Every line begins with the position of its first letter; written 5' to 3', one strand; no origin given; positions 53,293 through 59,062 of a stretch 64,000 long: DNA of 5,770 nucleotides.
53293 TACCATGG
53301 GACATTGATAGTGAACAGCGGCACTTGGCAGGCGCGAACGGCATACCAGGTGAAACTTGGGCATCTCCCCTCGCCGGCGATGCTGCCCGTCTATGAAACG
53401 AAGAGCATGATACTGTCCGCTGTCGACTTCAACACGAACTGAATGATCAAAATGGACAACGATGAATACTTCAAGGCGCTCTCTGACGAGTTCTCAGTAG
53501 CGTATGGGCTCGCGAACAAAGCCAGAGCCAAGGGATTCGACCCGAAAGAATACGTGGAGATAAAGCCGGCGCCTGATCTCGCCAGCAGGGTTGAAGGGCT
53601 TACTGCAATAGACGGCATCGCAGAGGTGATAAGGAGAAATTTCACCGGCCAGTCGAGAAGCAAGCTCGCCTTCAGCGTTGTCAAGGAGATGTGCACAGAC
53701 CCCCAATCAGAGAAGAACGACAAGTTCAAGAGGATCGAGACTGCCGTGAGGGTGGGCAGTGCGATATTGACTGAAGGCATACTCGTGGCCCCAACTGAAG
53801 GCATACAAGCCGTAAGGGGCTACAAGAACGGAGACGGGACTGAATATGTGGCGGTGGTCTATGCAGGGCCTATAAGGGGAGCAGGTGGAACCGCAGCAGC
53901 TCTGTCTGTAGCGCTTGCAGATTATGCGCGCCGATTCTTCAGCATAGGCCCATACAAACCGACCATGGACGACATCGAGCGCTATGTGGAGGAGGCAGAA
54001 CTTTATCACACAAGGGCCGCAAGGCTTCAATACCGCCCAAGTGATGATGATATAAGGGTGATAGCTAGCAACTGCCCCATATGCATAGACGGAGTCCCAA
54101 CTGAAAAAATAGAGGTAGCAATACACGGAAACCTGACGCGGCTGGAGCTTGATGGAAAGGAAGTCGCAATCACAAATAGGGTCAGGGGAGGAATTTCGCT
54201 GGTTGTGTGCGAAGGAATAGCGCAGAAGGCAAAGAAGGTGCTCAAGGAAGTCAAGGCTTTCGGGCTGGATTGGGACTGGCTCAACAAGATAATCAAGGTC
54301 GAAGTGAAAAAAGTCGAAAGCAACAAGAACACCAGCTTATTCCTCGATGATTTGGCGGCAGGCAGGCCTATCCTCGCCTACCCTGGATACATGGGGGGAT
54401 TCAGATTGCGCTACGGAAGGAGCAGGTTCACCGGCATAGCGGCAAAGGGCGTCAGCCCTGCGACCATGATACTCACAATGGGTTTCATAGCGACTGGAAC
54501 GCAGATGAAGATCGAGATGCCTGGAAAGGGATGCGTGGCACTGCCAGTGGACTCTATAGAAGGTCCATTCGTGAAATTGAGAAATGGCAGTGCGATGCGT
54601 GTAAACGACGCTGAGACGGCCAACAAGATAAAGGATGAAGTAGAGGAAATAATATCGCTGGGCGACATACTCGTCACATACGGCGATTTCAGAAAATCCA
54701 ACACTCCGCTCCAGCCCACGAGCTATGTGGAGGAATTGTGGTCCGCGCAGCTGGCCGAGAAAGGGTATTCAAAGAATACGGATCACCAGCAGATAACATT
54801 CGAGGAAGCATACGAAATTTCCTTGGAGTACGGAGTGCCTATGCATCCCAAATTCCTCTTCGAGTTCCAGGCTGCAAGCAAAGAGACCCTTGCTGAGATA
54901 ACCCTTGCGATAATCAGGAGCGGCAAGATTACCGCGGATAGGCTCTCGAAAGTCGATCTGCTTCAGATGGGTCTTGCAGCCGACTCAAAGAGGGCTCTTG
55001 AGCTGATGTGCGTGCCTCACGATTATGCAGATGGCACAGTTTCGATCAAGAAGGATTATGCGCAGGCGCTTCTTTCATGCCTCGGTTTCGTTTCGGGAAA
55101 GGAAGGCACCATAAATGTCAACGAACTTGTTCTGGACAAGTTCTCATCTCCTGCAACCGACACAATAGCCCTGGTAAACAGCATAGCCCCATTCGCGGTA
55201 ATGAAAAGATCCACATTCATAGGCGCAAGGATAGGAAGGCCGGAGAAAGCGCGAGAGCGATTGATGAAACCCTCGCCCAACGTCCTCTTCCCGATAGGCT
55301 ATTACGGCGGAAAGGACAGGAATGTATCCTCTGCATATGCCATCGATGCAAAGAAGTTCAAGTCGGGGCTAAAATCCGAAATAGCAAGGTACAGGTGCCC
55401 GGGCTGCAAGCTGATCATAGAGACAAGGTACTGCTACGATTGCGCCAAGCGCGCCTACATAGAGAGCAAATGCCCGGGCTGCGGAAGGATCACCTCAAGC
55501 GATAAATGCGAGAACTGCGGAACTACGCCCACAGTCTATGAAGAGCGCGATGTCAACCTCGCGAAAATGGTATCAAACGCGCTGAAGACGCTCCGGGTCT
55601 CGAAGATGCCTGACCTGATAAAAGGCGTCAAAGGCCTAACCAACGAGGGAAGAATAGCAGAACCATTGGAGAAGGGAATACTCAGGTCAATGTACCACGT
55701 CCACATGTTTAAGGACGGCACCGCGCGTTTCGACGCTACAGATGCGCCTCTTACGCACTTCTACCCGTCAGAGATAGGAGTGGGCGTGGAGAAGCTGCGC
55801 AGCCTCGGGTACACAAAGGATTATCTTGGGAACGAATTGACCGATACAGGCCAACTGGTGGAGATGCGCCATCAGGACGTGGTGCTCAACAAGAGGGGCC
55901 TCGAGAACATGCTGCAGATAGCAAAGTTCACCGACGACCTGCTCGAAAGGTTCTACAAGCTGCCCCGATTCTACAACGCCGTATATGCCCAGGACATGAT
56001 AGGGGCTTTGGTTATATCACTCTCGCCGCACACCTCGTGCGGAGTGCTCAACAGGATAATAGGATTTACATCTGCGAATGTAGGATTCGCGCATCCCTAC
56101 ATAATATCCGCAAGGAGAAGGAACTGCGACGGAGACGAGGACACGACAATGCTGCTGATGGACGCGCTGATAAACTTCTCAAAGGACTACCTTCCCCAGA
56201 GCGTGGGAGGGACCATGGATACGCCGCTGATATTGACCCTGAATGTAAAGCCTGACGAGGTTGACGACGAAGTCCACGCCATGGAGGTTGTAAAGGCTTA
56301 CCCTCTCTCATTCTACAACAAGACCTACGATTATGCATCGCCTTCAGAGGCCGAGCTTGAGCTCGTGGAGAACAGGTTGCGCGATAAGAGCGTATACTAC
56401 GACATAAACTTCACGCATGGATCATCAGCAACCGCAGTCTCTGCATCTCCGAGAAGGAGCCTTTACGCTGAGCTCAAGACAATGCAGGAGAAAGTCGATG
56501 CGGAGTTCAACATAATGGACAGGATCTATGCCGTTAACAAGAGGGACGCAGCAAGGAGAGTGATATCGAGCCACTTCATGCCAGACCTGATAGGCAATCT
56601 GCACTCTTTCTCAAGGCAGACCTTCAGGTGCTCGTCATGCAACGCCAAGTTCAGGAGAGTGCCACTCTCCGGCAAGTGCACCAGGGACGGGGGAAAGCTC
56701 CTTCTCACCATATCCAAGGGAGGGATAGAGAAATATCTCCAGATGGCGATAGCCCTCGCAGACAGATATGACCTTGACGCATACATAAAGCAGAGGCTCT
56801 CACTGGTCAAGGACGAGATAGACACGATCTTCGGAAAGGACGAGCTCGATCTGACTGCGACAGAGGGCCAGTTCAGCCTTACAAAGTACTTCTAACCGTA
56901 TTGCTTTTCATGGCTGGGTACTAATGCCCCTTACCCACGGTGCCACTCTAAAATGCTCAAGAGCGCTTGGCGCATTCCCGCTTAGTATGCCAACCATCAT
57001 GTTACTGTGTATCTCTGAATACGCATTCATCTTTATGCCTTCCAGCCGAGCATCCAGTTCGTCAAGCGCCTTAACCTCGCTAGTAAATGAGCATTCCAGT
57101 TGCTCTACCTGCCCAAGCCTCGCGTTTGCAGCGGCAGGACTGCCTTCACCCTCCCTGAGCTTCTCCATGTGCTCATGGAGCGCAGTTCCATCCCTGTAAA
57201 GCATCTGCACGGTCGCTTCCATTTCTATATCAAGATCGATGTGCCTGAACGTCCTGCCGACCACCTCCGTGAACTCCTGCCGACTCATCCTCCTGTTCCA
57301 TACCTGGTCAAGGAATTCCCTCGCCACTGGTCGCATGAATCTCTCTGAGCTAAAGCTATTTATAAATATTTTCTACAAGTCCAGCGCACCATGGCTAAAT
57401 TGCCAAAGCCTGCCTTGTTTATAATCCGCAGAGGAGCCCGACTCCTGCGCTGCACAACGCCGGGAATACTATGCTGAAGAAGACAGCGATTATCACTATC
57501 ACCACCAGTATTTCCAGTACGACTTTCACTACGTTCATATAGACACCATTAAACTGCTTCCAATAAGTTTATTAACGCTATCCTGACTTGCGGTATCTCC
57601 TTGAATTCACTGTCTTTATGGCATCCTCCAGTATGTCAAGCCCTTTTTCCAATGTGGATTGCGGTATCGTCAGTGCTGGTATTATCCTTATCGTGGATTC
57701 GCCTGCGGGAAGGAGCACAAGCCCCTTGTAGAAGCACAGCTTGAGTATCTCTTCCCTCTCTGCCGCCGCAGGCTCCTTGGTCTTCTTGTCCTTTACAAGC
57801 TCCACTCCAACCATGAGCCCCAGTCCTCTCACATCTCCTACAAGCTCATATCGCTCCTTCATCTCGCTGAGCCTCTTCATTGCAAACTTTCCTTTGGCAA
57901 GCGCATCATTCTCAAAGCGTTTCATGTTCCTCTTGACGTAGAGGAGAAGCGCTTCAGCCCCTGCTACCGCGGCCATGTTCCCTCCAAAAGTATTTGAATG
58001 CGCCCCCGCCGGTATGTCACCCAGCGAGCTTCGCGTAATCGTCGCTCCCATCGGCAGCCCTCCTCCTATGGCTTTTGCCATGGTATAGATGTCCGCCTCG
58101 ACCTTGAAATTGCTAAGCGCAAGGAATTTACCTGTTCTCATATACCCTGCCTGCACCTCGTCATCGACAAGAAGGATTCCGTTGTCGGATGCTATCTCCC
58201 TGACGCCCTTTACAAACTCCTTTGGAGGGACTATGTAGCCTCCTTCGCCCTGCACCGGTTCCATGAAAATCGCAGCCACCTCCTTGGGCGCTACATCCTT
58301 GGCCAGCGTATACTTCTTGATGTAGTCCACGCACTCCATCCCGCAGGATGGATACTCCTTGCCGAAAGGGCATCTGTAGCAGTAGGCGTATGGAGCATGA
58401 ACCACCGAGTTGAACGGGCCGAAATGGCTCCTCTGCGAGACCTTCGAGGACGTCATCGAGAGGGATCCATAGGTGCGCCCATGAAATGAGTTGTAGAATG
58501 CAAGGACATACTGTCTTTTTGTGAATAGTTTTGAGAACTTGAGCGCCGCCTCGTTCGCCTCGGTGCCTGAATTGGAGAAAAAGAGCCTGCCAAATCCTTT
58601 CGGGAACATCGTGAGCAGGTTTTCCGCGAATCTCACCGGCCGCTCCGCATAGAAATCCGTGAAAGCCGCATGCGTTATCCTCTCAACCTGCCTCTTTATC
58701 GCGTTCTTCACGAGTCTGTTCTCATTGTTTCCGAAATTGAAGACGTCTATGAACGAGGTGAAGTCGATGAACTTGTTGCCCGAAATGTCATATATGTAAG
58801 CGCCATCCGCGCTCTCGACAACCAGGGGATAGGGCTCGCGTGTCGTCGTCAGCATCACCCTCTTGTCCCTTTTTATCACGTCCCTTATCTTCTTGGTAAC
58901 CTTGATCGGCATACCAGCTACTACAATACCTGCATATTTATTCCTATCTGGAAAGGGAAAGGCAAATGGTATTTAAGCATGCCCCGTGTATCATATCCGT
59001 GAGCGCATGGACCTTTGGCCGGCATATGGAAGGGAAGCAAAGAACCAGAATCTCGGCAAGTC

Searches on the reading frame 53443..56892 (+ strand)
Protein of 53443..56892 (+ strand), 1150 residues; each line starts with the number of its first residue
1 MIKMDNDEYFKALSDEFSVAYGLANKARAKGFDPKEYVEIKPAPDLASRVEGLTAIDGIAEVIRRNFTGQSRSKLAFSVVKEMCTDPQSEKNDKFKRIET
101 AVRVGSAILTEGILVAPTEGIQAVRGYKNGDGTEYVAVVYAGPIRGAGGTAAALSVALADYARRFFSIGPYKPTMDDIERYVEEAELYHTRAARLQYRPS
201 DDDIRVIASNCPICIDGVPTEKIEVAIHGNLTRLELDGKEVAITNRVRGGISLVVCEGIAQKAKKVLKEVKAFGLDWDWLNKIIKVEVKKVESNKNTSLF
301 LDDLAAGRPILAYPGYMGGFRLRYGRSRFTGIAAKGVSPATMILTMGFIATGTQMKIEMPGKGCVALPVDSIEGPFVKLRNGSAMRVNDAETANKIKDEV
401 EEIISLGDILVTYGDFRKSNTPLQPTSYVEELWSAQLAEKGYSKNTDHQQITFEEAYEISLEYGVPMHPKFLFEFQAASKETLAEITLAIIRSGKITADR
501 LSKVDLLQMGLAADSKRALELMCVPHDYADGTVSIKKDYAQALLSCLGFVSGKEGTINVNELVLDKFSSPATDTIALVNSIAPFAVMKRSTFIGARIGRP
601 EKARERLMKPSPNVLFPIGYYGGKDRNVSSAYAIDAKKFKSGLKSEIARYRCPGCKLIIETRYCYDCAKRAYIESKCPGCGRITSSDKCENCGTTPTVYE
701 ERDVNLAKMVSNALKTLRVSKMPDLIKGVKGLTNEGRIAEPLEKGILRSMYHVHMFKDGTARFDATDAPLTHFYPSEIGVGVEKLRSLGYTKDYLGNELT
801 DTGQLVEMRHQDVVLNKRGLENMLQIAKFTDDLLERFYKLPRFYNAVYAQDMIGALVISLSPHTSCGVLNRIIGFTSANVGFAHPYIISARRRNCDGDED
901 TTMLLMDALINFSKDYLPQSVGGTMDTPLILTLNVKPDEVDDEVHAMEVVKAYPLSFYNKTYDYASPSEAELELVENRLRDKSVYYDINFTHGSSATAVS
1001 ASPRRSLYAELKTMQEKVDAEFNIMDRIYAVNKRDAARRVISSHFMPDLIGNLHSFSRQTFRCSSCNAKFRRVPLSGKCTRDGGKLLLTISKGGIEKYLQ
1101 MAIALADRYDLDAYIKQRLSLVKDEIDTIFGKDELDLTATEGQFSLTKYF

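Call 47: search_protein_families(library=pfam, proteins=[window:53443-56892:+], max_evalue=0.00001)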
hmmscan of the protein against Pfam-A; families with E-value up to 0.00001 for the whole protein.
window:53443-56892:+ (1150 aa): 3 families
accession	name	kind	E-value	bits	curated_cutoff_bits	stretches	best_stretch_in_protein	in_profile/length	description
PF24846.1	PolC_DP2_cat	-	5.6e-118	393.7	24.3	1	723-1017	5-299/299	DNA polymerase II large subunit DP2, catalytic domain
PF24844.1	PolC_DP2_central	-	1.9e-106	356.6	24.3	1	293-671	7-357/372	DNA polymerase II large subunit DP2, central domain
PF03833.19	PolC_DP2_N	-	1.5e-95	319.9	24.3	1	8-285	1-270/271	DNA polymerase II large subunit DP2, N-terminal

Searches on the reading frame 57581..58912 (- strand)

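Call 56: search_protein_families(library=pfam, proteins=[window:57581-58912:-], max_evalue=0.00001)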
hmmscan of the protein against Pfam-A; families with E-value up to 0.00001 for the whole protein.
window:57581-58912:- (444 aa): 1 family
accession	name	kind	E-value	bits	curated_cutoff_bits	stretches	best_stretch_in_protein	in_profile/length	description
PF00202.27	Aminotran_3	-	1.8e-100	336.9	30.5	1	26-432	7-403/403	Aminotransferase class-III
